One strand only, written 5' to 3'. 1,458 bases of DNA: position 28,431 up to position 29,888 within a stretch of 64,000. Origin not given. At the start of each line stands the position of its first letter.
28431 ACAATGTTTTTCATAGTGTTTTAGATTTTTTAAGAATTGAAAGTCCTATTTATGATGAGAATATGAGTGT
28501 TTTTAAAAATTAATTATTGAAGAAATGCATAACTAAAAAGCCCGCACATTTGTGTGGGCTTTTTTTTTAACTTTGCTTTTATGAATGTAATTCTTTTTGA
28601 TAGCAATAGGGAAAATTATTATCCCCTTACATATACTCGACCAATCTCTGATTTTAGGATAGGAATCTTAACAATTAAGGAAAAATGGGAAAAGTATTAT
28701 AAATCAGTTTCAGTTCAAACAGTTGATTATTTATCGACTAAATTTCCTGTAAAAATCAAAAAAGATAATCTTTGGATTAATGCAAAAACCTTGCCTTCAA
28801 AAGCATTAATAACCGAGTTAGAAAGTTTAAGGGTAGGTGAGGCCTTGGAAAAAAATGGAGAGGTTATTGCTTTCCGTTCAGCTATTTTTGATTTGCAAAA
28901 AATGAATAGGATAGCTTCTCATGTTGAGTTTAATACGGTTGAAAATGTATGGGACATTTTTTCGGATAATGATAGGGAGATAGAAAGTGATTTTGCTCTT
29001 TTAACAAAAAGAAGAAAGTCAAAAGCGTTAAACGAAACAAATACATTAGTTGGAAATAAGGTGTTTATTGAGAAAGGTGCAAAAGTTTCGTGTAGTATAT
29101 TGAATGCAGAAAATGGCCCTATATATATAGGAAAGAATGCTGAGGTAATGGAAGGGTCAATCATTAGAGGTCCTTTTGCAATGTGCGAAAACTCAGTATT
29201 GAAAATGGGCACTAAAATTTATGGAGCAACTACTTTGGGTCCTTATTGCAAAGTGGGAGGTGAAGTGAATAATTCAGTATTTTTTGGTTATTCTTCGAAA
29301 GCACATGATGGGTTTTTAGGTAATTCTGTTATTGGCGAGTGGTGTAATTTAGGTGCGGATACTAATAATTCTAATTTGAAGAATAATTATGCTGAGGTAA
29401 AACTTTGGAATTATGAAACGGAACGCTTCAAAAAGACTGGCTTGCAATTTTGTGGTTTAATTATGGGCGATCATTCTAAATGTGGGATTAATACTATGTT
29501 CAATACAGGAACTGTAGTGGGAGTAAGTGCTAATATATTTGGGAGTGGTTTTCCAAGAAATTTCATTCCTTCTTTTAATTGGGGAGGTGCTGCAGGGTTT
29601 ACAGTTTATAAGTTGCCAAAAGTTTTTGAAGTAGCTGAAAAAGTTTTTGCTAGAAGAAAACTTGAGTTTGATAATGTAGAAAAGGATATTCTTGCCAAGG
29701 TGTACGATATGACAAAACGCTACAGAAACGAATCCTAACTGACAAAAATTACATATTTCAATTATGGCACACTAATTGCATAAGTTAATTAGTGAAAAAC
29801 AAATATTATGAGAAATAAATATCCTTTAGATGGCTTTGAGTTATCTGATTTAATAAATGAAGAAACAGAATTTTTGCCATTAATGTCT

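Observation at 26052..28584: PAP2 + EptA/MCR-family lipid A remodelling cassette bracketed by 49-bp perfect direct repeats that each carry a terminator, a promoter box and an ATG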

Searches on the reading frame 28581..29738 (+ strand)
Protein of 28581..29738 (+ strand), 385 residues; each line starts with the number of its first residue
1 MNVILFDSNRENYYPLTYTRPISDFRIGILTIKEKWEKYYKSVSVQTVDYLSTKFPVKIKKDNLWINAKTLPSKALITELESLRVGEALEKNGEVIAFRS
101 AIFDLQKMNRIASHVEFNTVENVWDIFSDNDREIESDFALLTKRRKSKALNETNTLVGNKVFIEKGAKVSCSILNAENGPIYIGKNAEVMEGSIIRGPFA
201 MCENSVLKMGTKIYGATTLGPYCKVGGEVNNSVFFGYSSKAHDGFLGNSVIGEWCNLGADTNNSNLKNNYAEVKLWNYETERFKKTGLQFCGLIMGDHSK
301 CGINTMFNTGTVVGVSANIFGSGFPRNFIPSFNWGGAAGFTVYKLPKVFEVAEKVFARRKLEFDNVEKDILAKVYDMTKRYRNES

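Call 5: search_protein_families(library=pfam, proteins=[window:28581-29738:+])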
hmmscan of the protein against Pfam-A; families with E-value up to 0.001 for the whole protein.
window:28581-29738:+ (385 aa): 3 families
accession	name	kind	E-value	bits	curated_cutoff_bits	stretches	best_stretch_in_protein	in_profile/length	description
PF13562.11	NTP_transf_4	-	1.5e-40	139.2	27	1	3-146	1-153/153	Sugar nucleotidyl transferase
PF00132.30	Hexapep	-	1.1e-06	28.5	27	0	203-227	6-30/36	Bacterial transferase hexapeptide (six repeats)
PF25084.1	LbH_EIF2B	-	0.00041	20.8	54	0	152-195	19-59/105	EIF2B subunit epsilon LbH domain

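Call 7: find_encoding_contigs(protein=window:28581-29738:+, flank=6000, max_places=10)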
Protein window:28581-29738:+ (385 aa): 7 contigs read that carry it; 2 places shown.
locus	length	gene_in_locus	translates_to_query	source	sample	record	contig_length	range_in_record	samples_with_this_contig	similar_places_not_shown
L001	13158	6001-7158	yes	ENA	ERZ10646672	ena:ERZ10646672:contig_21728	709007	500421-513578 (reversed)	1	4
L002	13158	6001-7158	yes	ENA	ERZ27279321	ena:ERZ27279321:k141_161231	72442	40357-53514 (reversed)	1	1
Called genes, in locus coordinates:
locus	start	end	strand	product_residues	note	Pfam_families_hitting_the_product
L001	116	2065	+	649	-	PF02518:HATPase_c, PF00204:DNA_gyraseB, PF01751:Toprim, PF00986:DNA_gyraseB_C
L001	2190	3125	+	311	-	PF00056:Ldh_1_N, PF02866:Ldh_1_C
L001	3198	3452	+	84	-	PF01197:Ribosomal_L31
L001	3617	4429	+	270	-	PF01569:PAP2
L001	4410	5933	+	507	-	PF08019:EptA_B_N, PF00884:Sulfatase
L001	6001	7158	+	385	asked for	PF13562:NTP_transf_4, PF00132:Hexapep (faint)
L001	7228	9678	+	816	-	PF02190:LON_substr_bdg, PF00004:AAA, PF07728:AAA_5, PF22667:Lon_lid, PF05362:Lon_C, PF13541:ChlI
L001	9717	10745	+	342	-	-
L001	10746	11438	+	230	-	PF02224:Cytidylate_kin, PF13189:Cytidylate_kin2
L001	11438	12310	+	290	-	PF02401:LYTB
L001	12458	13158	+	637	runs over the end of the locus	PF21710:Spt6_S1 (faint), PF23459:S1_RRP5 (faint), PF00575:S1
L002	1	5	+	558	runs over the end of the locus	-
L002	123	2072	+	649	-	PF02518:HATPase_c, PF00204:DNA_gyraseB, PF01751:Toprim, PF00986:DNA_gyraseB_C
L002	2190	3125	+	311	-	PF00056:Ldh_1_N, PF02866:Ldh_1_C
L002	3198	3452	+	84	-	PF01197:Ribosomal_L31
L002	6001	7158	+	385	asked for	PF13562:NTP_transf_4, PF00132:Hexapep (faint)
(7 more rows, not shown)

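Call 9: find_related_loci(query=window:28581-29738:+, collection=genome_contigs, flank=7000)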
Query window:28581-29738:+ (385 aa) in genome_contigs; peptide patterns used: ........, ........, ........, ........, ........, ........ (x = any residue, [..] = any of these).
599 stretches matched a pattern (row limit reached: there are more); 573 encode a relative of the query (tblastn E <= 1e-3); the best 80 are kept; 80 distinct loci.
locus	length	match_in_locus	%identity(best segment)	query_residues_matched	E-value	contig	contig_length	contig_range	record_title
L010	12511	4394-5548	92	1-385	0e+0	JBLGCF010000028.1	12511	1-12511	MAG: Thalassomonas sp. isolate 3300055174_48 Ga0535679_0003160, whole genome shotgun sequence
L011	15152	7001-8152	82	1-384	0e+0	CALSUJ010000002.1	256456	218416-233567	MAG: uncultured Flavobacteriales bacterium isolate Z_MB123_1 genome assembly, contig: contig_9386_Z_MB123, whole genome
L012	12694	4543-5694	80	1-384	0e+0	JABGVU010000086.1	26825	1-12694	MAG: Flavobacteriales bacterium isolate SI034_bin35 k141_498454, whole genome shotgun sequence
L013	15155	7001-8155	80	1-385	0e+0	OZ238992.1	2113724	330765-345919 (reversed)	MAG: Flavobacteriales bacterium isolate 73eeb7d9-08c9-4a5c-b931-9a13151ceb09 genome assembly, chromosome: 1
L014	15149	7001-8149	79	1-384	0e+0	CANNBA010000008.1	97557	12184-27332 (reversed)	MAG: Flavobacteriales bacterium isolate ZH-3nov15-18 genome assembly, contig: ZH-3nov15-C86, whole genome shotgun sequen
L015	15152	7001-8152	76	1-384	0e+0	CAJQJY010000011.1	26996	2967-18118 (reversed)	MAG: uncultured Flavobacteriales bacterium isolate 0.2_20180511_Bin_162_sub_1 genome assembly, contig: c_000000002067, w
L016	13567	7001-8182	72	1-384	0e+0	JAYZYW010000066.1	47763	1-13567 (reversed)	MAG: Bacteroidota bacterium isolate XB_MAG62 DB_MAG62_0066, whole genome shotgun sequence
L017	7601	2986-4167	65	1-384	5e-177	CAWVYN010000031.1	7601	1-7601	MAG TPA_asm: uncultured Flavobacteriales bacterium isolate ERR3589563_concoct_106 genome assembly, contig: ERZ7462600.95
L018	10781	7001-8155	67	1-384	1e-174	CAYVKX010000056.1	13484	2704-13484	MAG TPA_asm: uncultured Weeksellaceae bacterium isolate binchicken_co147_332 genome assembly, contig: NODE_14279_length_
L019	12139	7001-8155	65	1-384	4e-170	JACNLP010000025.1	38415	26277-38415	MAG: Flavobacteriales bacterium isolate NIOZ-UU86 NIOZ-UU_NODE_1078_length_38415_cov_17.5255, whole genome shotgun seque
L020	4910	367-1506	64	1-383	3e-173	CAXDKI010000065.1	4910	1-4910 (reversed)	MAG TPA_asm: uncultured Flavobacteriales bacterium isolate SRR5788210_binner13_Refined_14 genome assembly, contig: ERZ12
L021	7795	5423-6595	65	1-382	9e-169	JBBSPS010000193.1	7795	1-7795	MAG: Bacteroidia bacterium isolate LS6_sbin.61 LS6_sbin.61_K_895635_L_7795_cov_8.0078, whole genome shotgun sequence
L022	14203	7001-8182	63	1-384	5e-167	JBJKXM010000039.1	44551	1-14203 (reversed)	MAG: Flavobacteriales bacterium isolate LRMED-067 Flavobacteriales-LRMED-067-C2104, whole genome shotgun sequence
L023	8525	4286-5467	62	1-383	1e-163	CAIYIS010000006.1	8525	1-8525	MAG: uncultured Bacteroidetes bacterium isolate Kiruna_bin-09093 genome assembly, contig: bin-09093:06/85, whole genome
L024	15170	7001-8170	63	1-383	2e-163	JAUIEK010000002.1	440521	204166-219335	MAG: Bacteroidia bacterium isolate 8_bin.28 NODE_36_length_440521_cov_2.843311, whole genome shotgun sequence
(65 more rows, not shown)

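Call 27: search_protein_families(library=ncbifam, proteins=[window:28581-29738:+], max_evalue=0.001)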
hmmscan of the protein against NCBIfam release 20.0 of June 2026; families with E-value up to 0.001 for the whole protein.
window:28581-29738:+ (385 aa): 6 families
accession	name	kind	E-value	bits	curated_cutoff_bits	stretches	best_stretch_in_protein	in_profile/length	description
TIGR03991.1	alt_bact_glmU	hypoth_equivalog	3.9e-134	447.8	225.3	1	1-375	1-394/394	UDP-N-acetylglucosamine diphosphorylase/glucosamine-1-phosphate N-acetyltransferase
TIGR03992.1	Arch_glmU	subfamily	8.9e-25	87.4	292.1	1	178-319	246-387/393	bifunctional sugar-1-phosphate nucleotidylyltransferase/acetyltransferase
NF041173.1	Sug_nt_acttase_Thmprot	equivalog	1.3e-18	67.1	600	1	106-320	200-388/405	bifunctional sugar-1-phosphate nucleotidylyltransferase/acetyltransferase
NF010935.0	PRK14355.1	equivalog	0.00021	20.1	718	1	152-265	284-389/459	bifunctional UDP-N-acetylglucosamine diphosphorylase/glucosamine-1-phosphate N-acetyltransferase GlmU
TIGR01208.1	rmlA_long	equivalog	0.00059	18.8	320.25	0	106-206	200-295/353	glucose-1-phosphate thymidylyltransferase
TIGR03532.1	DapD_Ac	equivalog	0.00067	19.3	231.75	1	106-227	35-145/231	2,3,4,5-tetrahydropyridine-2,6-dicarboxylate N-acetyltransferase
